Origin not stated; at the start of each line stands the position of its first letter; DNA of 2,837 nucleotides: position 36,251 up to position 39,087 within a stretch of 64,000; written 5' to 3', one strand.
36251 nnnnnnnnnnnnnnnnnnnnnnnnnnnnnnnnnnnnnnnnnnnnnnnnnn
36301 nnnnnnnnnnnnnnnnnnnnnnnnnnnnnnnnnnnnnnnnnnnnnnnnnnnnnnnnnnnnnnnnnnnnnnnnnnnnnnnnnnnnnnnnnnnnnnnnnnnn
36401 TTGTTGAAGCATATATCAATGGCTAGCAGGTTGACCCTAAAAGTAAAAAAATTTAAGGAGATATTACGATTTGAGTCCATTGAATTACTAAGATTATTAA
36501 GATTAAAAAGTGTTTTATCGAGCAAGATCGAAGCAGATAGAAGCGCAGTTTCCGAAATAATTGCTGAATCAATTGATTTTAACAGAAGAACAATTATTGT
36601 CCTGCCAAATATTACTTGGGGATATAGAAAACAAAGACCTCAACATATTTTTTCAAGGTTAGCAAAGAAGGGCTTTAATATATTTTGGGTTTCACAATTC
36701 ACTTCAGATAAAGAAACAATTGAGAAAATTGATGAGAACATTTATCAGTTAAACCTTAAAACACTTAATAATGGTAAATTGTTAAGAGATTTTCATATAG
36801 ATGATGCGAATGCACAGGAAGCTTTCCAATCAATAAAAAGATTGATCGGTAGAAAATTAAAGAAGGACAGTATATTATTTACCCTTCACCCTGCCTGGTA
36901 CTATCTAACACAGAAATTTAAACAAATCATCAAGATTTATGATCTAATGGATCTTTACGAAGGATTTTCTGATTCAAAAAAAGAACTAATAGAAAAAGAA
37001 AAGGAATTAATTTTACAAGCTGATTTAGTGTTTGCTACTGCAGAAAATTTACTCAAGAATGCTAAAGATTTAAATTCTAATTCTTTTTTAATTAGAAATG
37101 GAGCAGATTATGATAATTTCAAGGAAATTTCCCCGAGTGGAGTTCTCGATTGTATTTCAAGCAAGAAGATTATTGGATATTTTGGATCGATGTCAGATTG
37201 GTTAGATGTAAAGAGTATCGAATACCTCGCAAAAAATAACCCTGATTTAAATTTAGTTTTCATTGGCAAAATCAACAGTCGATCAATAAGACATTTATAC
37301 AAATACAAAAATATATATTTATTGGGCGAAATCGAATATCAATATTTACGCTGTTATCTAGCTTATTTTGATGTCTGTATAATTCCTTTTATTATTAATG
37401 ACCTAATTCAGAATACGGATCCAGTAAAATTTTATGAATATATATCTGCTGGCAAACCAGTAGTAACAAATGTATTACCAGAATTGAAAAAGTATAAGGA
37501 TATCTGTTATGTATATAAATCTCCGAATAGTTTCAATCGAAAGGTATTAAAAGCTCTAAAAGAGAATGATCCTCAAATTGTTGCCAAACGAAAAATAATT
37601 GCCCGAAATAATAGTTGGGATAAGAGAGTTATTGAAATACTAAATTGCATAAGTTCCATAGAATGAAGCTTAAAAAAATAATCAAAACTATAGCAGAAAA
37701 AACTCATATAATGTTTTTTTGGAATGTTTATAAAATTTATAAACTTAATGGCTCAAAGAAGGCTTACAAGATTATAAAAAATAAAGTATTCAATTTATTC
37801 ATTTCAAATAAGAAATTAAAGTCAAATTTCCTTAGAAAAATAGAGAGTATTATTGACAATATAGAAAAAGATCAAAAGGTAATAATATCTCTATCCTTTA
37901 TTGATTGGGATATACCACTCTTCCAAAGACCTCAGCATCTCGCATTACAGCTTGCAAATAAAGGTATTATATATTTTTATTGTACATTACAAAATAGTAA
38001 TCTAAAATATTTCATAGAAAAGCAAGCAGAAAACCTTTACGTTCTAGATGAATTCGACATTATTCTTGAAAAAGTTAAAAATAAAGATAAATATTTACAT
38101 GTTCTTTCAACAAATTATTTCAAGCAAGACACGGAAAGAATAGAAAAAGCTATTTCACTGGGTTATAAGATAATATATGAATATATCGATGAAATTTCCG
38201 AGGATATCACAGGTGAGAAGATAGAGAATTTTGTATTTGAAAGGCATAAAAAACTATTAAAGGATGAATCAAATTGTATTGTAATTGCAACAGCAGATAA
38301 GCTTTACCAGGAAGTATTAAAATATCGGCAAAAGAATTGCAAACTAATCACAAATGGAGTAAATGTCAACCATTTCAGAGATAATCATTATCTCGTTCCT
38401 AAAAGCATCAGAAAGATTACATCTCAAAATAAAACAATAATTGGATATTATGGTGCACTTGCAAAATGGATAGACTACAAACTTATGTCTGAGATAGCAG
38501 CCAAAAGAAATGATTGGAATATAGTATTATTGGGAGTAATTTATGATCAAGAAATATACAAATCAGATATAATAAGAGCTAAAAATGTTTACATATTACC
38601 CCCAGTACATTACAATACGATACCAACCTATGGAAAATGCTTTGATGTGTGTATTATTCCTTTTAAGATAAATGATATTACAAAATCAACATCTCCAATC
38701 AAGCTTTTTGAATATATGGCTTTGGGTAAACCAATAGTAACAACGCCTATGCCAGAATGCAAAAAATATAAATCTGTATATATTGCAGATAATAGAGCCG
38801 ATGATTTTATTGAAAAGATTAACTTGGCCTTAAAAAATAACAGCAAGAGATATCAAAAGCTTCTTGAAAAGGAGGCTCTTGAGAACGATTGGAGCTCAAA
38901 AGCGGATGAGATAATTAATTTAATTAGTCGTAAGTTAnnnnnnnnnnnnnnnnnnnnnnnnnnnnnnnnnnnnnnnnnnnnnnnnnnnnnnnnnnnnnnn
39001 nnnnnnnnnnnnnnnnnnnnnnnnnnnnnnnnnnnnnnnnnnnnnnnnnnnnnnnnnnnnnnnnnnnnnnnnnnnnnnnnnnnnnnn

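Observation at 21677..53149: A ~31-kb surface-glycan biosynthesis island with two independent ABC-2 exporters, a Wzx flippase, a GtrB/GT-C module and GDP-fucose synthesis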

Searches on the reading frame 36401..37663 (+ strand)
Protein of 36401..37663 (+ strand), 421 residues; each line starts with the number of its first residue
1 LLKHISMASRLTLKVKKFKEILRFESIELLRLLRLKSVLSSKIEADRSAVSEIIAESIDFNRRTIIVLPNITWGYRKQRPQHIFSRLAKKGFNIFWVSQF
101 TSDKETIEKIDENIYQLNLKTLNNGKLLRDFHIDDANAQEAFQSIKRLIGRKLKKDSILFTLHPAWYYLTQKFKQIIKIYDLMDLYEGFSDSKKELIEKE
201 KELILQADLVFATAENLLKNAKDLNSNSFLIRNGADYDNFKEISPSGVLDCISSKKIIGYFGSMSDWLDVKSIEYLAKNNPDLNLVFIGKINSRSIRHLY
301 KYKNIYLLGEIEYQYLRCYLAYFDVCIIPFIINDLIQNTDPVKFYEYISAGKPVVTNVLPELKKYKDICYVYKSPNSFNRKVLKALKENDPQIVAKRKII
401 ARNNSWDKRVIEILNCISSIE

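Call 4: search_protein_families(library=pfam, proteins=[window:36401-37663:+], max_evalue=0.001)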
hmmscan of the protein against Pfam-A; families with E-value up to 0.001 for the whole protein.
window:36401-37663:+ (421 aa): 2 families
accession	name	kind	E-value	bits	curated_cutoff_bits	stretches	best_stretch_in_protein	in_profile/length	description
PF13692.12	Glyco_trans_1_4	-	2e-07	31.8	27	1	256-387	2-141/142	Glycosyl transferases group 1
PF00534.26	Glycos_transf_1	-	0.00032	20.7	26.4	0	271-389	35-159/172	Glycosyl transferases group 1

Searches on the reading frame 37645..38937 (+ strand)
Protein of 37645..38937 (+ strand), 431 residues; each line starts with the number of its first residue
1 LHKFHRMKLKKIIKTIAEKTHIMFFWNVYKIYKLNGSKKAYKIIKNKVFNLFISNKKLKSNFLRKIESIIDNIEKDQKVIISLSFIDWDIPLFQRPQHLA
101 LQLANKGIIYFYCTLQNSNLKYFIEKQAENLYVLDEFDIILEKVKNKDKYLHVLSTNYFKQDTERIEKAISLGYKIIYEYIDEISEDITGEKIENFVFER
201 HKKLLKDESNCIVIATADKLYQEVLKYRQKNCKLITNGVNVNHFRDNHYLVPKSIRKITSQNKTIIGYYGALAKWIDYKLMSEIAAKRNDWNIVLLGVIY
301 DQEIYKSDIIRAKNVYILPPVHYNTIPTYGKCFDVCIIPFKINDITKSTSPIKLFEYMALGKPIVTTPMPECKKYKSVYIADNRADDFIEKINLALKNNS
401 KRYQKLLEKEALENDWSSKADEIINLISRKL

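Call 4: search_protein_families(library=pfam, proteins=[window:37645-38937:+], max_evalue=0.001)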
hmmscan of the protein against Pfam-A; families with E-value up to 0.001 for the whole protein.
window:37645-38937:+ (431 aa): 3 families
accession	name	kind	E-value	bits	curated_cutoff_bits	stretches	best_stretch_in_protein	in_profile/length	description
PF13692.12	Glyco_trans_1_4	-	1.2e-09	39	27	1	276-398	17-142/142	Glycosyl transferases group 1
PF00534.26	Glycos_transf_1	-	8.1e-08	32.4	26.4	1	260-404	11-163/172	Glycosyl transferases group 1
PF13524.12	Glyco_trans_1_2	-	0.00013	22.3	25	1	286-403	10-119/144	Glycosyl transferase-like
